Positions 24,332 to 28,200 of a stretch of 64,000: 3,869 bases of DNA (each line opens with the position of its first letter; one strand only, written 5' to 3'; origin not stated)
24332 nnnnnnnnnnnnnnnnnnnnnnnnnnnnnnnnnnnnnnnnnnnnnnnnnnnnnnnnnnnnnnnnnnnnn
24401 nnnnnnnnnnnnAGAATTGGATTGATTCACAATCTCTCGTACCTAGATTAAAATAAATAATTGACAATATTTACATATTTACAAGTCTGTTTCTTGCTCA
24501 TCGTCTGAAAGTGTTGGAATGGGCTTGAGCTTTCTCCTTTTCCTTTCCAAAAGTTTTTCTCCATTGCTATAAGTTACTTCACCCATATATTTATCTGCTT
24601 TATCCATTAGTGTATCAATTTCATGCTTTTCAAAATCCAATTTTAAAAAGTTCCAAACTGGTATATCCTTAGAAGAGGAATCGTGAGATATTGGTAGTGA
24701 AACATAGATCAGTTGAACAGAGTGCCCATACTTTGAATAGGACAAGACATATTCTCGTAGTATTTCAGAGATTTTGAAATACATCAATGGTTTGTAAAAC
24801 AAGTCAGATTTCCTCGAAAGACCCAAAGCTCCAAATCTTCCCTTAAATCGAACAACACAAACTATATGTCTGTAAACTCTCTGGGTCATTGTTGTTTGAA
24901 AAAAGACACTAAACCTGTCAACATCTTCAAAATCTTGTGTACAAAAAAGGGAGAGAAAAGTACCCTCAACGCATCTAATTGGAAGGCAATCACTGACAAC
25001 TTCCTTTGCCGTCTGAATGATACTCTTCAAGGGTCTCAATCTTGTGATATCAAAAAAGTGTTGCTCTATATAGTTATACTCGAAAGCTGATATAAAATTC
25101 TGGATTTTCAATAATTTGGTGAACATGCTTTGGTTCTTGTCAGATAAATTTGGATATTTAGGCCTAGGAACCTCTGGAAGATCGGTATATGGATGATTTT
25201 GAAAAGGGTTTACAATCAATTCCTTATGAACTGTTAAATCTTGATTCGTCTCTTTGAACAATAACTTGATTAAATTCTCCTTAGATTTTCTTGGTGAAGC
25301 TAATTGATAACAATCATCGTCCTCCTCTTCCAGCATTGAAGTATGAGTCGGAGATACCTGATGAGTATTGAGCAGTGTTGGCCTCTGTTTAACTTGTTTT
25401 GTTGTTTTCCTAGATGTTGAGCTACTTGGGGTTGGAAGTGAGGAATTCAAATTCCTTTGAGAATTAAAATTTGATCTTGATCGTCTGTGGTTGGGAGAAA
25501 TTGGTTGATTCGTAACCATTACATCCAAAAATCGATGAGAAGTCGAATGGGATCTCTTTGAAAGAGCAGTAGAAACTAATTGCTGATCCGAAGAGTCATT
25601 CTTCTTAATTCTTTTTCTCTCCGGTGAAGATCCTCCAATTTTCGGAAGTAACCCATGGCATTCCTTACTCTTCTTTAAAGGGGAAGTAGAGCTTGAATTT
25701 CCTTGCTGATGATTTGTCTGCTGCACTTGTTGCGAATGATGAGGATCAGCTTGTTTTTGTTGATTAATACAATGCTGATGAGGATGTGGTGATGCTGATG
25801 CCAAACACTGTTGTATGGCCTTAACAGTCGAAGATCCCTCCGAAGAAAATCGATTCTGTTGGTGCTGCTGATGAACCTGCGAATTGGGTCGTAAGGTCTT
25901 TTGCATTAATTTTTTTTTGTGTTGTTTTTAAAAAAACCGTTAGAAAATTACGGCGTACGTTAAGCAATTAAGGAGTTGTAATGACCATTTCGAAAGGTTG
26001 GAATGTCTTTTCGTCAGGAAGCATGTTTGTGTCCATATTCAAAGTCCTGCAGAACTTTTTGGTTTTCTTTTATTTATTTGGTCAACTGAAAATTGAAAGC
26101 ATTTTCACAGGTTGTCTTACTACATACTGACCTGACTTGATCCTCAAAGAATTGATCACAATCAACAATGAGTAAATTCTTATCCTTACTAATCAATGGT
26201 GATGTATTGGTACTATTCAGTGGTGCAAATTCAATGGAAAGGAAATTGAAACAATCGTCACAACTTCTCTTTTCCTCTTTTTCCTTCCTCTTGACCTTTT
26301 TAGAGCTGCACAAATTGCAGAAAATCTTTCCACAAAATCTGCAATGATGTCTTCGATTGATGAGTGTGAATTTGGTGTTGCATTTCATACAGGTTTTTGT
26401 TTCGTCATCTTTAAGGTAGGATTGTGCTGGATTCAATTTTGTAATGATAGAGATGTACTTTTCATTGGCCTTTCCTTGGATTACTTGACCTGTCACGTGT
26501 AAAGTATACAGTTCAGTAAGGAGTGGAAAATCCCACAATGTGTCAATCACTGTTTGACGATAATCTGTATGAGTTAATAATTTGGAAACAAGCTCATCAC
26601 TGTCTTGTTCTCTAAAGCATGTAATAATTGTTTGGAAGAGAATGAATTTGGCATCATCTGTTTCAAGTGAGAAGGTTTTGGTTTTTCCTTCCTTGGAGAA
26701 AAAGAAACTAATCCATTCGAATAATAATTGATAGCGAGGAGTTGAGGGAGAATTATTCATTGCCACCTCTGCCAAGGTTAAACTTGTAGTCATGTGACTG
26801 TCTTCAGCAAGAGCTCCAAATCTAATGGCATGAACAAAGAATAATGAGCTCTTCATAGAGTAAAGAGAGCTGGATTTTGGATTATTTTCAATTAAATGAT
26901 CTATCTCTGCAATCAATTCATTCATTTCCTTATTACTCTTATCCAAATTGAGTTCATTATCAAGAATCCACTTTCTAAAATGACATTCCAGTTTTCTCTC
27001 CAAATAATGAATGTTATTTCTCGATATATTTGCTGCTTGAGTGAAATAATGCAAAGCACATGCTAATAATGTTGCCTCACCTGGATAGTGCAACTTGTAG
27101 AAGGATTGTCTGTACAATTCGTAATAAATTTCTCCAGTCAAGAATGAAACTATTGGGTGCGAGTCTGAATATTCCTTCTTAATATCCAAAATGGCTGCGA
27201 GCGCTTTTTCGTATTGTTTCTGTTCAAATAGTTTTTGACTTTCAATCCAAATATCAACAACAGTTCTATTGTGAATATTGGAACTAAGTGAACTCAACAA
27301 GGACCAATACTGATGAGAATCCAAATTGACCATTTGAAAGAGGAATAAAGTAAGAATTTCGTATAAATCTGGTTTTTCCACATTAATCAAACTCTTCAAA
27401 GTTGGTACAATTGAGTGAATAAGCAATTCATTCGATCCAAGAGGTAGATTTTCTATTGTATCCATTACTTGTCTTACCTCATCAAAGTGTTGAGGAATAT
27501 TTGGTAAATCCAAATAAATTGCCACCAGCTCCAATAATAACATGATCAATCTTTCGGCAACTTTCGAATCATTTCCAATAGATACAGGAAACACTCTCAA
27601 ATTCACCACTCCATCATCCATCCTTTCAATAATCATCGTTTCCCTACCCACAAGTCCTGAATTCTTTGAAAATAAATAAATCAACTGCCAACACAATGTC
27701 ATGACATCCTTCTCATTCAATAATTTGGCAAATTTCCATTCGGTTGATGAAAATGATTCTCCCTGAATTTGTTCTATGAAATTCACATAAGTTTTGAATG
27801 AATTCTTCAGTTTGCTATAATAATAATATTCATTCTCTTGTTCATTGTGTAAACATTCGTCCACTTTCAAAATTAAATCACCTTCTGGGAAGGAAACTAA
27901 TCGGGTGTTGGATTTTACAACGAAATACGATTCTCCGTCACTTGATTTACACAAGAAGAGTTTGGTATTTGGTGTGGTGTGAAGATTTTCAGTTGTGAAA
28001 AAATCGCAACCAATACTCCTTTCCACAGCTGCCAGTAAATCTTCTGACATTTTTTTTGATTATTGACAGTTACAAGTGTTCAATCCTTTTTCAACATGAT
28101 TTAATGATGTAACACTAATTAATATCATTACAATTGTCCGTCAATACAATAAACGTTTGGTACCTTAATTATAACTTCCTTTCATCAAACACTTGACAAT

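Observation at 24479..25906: Vasohibin-like tubulin tyrosine carboxypeptidase homolog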

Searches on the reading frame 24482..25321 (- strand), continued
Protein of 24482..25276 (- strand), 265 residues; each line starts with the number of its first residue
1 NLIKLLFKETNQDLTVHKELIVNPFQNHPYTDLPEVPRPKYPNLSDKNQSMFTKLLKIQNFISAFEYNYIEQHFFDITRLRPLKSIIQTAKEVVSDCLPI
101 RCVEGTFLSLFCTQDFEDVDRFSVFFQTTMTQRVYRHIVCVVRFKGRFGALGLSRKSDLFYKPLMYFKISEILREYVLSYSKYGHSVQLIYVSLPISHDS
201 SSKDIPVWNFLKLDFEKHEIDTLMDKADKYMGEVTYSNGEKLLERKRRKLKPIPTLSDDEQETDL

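Call 86: list_cluster_members(proteins=[P0129])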
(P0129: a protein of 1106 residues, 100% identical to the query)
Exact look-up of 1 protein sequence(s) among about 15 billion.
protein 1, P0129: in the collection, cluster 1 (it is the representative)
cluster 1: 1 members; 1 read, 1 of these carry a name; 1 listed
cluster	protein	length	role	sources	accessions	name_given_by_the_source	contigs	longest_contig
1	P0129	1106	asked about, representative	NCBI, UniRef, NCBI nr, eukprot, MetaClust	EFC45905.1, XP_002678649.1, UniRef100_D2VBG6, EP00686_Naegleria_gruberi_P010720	predicted protein [Naegleria gruberi] | Predicted protein n=1 Tax=Naegleria gruberi TaxID=5762 RepID=D2VBG6_NAEGR | uncharacterized protein NAEGRDRAFT_48196 [Naegleria gruberi]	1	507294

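Call 100: search_protein_families(library=pfam, proteins=[P0130, P0134, P0191, P0245, P0195, P0204, P0165, P0167, P0172, P0243], max_evalue=0.00001)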
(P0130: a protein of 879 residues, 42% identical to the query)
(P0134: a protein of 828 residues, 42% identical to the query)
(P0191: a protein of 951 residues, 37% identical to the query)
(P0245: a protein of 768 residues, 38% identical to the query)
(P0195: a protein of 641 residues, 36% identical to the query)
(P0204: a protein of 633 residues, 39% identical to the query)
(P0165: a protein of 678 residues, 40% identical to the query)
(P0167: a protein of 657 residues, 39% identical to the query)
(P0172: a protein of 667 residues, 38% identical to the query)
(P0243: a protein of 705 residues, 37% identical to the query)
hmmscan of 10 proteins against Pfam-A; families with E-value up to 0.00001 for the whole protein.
P0130 (879 aa): 1 family
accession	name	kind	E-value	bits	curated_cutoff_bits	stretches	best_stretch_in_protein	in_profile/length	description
PF14822.12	Vasohibin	-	8.9e-66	222.1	24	1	88-289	39-241/245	Vasohibin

P0134 (828 aa): 1 family
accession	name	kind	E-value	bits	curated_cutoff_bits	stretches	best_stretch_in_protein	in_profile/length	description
PF14822.12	Vasohibin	-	3.4e-62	210.4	24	1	93-289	39-236/245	Vasohibin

P0191 (951 aa): 1 family
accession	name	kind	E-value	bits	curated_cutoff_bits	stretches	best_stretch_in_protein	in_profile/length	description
PF14822.12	Vasohibin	-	1.2e-51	175.8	24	1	81-252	56-225/245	Vasohibin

P0245 (768 aa): 1 family
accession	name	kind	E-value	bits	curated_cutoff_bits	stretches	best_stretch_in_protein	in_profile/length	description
PF14822.12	Vasohibin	-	3.8e-60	203.6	24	1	430-602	54-223/245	Vasohibin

P0195 (641 aa): 1 family
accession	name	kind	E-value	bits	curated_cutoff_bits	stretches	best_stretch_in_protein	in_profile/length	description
PF14822.12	Vasohibin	-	1.4e-58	198.5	24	1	265-477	18-227/245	Vasohibin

P0204 (633 aa): 1 family
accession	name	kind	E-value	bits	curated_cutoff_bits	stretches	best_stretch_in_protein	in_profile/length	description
PF14822.12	Vasohibin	-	1.5e-49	168.9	24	1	282-463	49-228/245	Vasohibin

P0165 (678 aa): 1 family
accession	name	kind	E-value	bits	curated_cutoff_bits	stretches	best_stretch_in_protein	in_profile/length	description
PF14822.12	Vasohibin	-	3.7e-49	167.6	24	1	92-291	35-231/245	Vasohibin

P0167 (657 aa): 1 family
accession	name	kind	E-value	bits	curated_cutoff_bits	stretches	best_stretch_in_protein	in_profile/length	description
PF14822.12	Vasohibin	-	1.8e-49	168.6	24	1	87-276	41-226/245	Vasohibin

P0172 (667 aa): 1 family
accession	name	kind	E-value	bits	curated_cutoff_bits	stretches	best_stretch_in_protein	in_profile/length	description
PF14822.12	Vasohibin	-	6.9e-49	166.8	24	1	14-213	34-230/245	Vasohibin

P0243 (705 aa): 1 family
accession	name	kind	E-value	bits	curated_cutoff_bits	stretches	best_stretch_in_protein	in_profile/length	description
PF14822.12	Vasohibin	-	4.3e-59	200.2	24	1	143-378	7-240/245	Vasohibin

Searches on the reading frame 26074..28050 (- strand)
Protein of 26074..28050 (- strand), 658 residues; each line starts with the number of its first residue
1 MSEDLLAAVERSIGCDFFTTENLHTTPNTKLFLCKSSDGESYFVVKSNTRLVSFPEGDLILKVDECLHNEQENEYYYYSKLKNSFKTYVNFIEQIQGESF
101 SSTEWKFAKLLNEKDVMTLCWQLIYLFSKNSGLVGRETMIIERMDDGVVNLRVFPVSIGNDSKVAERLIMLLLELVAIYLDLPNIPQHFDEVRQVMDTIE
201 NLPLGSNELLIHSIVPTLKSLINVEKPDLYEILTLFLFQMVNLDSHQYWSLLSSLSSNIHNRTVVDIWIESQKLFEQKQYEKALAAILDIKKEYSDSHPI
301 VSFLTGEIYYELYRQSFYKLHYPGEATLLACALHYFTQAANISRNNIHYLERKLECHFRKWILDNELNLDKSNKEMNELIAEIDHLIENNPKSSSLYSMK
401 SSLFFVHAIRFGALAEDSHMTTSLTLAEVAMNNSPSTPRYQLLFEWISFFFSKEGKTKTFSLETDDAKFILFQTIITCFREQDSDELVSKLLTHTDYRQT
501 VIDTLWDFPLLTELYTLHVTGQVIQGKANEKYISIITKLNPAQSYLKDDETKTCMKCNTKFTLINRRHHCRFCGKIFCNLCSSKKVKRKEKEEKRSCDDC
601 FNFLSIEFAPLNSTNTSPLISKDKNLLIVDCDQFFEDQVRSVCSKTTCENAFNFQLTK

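Call 3: search_protein_families(library=pfam, proteins=[window:26074-28050:-], max_evalue=0.1)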
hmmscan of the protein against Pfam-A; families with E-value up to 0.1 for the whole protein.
window:26074-28050:- (658 aa): 3 families
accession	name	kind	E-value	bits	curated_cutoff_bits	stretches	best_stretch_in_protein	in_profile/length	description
PF01363.27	FYVE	-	3.9e-17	62.5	27.8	1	547-603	4-64/67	FYVE zinc finger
PF02318.22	FYVE_2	-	0.0042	17.7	27.2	1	550-600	53-100/118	FYVE-type zinc finger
PF05851.16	Lentivirus_VIF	-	0.045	13.1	25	1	583-655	170-244/251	Lentivirus virion infectivity factor (VIF)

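Call 64: find_encoding_contigs(protein=P0013, flank=10000, max_places=2)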
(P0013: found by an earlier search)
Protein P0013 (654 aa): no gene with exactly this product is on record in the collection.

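Call 87: find_homologous_proteins(query=window:26074-28050:-, max_evalue=1e-10)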
Query window:26074-28050:- (658 aa): 1 proteins with E <= 1e-10 among 8000 candidates.
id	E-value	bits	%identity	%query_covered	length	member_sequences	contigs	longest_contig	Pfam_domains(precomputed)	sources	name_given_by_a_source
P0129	0.0e+0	1454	100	98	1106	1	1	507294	PF14822.13,PF01363.28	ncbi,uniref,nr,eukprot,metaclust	ncbi:predicted protein [Naegleria gruberi]|uniref:Predicted protein n=1 Tax=Naegleria gruberi TaxID=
